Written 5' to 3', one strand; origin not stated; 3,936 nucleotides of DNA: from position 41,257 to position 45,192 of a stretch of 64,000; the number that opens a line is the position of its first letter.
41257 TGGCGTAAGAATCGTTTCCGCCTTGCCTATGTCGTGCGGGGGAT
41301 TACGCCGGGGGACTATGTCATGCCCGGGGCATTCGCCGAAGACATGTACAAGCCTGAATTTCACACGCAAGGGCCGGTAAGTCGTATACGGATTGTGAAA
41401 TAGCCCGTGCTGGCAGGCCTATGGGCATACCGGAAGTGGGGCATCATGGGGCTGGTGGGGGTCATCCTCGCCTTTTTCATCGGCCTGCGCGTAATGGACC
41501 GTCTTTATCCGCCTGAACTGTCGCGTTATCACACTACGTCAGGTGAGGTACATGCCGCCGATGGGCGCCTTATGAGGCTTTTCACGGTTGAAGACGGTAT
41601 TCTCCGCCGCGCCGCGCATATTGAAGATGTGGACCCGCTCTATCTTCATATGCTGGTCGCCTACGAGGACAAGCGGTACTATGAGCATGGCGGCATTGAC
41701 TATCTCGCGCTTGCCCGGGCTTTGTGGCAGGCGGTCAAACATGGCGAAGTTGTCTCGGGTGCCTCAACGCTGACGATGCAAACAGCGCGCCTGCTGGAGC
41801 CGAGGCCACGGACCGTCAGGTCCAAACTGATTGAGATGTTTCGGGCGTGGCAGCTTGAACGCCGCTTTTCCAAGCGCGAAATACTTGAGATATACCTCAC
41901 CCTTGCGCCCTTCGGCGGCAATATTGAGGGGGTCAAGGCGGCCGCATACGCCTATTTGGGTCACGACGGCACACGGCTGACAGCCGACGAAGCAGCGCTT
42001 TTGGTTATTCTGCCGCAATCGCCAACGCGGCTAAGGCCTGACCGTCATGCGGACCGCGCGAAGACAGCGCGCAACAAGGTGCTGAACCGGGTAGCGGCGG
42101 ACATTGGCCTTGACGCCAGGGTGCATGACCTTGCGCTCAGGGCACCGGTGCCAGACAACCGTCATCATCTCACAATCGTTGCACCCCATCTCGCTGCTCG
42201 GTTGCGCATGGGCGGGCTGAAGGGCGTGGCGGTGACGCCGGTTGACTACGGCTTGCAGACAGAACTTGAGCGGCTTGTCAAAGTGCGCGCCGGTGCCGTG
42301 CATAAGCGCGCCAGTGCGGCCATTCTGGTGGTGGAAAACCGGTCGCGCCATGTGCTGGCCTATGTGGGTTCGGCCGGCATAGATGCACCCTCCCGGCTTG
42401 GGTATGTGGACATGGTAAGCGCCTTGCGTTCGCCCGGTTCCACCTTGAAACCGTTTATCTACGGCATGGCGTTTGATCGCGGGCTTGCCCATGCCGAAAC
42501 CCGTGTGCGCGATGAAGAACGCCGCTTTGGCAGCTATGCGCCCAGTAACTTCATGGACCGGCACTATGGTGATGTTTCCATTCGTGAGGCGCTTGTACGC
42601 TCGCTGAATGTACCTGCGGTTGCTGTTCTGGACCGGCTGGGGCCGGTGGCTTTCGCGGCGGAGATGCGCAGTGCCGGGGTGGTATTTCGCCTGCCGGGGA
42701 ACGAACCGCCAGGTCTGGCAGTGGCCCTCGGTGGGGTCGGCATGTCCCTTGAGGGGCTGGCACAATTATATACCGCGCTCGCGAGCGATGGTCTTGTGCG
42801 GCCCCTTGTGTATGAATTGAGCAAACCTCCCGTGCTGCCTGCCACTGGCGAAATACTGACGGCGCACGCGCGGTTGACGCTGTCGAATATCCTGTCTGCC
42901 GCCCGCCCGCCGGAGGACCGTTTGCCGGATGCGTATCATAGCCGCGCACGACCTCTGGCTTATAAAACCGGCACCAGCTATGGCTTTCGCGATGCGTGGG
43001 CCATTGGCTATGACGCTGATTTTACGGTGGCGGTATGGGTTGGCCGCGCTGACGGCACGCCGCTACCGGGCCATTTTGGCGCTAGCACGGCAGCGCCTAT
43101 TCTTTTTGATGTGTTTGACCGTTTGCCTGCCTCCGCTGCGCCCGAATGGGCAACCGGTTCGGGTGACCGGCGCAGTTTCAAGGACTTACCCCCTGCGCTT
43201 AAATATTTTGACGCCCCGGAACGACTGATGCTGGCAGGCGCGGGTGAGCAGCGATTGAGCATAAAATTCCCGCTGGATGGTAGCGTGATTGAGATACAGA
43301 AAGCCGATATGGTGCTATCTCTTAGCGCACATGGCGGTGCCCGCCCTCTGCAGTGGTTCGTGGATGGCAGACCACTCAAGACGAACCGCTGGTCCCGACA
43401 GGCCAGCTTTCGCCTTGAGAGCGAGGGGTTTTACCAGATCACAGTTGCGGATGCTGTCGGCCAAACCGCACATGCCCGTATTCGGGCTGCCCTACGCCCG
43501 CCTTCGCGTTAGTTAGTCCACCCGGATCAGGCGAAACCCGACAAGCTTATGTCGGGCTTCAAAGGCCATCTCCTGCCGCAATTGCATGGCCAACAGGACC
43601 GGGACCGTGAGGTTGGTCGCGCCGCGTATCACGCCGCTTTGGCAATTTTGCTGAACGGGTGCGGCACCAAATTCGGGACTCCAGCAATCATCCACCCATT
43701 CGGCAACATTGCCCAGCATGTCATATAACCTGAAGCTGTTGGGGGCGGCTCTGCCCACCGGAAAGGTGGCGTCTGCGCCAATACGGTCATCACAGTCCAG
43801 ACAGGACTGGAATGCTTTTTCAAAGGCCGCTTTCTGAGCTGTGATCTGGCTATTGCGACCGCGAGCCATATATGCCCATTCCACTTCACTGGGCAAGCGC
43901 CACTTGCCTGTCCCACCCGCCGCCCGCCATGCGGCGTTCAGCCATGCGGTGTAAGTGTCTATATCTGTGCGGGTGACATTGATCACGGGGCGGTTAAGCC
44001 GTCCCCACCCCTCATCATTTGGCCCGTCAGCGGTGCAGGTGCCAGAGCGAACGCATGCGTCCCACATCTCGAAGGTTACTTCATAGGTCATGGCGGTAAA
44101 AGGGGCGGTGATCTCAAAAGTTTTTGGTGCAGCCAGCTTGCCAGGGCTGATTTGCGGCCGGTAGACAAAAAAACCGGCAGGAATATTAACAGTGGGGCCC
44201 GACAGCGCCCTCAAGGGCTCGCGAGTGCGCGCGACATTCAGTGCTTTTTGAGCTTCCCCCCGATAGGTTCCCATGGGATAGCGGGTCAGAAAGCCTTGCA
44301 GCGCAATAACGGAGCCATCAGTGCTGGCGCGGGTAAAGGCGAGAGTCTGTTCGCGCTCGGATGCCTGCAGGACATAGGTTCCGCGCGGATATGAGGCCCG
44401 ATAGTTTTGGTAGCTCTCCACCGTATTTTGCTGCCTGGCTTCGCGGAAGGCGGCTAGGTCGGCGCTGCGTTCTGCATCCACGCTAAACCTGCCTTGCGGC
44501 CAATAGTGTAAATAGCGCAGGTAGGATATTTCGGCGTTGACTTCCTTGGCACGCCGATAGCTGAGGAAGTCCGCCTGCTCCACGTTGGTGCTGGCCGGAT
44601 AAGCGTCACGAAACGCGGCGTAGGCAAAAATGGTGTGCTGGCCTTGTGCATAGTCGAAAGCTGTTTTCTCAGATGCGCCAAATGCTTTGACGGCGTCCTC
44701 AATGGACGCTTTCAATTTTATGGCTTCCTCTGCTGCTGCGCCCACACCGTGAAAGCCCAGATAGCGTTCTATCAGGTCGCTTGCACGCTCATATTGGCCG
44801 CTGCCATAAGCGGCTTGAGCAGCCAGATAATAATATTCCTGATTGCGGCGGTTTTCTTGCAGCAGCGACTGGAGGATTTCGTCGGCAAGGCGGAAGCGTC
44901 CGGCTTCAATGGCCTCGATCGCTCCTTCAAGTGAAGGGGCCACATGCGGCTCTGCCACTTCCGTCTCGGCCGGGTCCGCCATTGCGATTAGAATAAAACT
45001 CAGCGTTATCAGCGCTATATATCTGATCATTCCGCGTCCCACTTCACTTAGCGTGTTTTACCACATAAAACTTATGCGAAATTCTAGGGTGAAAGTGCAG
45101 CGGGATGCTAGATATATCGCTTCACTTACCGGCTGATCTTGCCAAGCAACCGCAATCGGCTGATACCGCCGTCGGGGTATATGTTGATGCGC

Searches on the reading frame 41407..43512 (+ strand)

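Call 31: search_protein_families(library=pfam, proteins=[window:41407-43512:+], max_evalue=0.001)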
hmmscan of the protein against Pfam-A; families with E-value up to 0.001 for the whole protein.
window:41407-43512:+ (701 aa): 3 families
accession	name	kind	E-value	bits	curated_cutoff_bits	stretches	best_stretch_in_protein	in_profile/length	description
PF00912.28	Transgly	-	3.6e-50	170.3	27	1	66-229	13-177/178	Transglycosylase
PF06832.18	BiPBP_C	-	5.6e-16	58.7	26.8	1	612-692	7-90/90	Penicillin-Binding Protein C-terminus Family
PF00905.27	Transpeptidase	-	6.4e-12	45.7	22.1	1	305-566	2-294/299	Penicillin binding protein transpeptidase domain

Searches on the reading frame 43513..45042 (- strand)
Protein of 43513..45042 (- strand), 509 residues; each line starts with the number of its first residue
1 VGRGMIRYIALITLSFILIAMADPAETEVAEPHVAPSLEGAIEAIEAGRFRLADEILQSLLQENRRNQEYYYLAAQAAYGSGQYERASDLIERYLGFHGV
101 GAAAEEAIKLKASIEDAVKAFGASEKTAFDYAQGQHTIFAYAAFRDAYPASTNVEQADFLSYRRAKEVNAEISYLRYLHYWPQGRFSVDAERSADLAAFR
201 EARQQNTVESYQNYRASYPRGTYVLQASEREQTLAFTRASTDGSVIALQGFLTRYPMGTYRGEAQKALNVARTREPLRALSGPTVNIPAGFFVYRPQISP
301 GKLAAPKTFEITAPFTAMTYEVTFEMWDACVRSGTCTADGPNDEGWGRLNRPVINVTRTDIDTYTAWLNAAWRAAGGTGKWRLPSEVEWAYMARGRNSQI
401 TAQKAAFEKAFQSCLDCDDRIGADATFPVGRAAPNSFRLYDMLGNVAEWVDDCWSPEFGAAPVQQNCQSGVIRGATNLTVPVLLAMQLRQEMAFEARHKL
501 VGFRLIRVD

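Call 31: search_protein_families(library=pfam, proteins=[window:43513-45042:-], max_evalue=0.001)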
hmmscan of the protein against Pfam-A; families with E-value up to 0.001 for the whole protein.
window:43513-45042:- (509 aa): 2 families
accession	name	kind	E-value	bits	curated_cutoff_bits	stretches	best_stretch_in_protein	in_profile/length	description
PF03781.23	FGE-sulfatase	-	1.2e-28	100.9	23.3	1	284-507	5-255/255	Sulfatase-modifying factor enzyme 1-like domain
PF14559.12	TPR_19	-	7.4e-06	26.6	25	1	44-95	1-52/68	Tetratricopeptide repeat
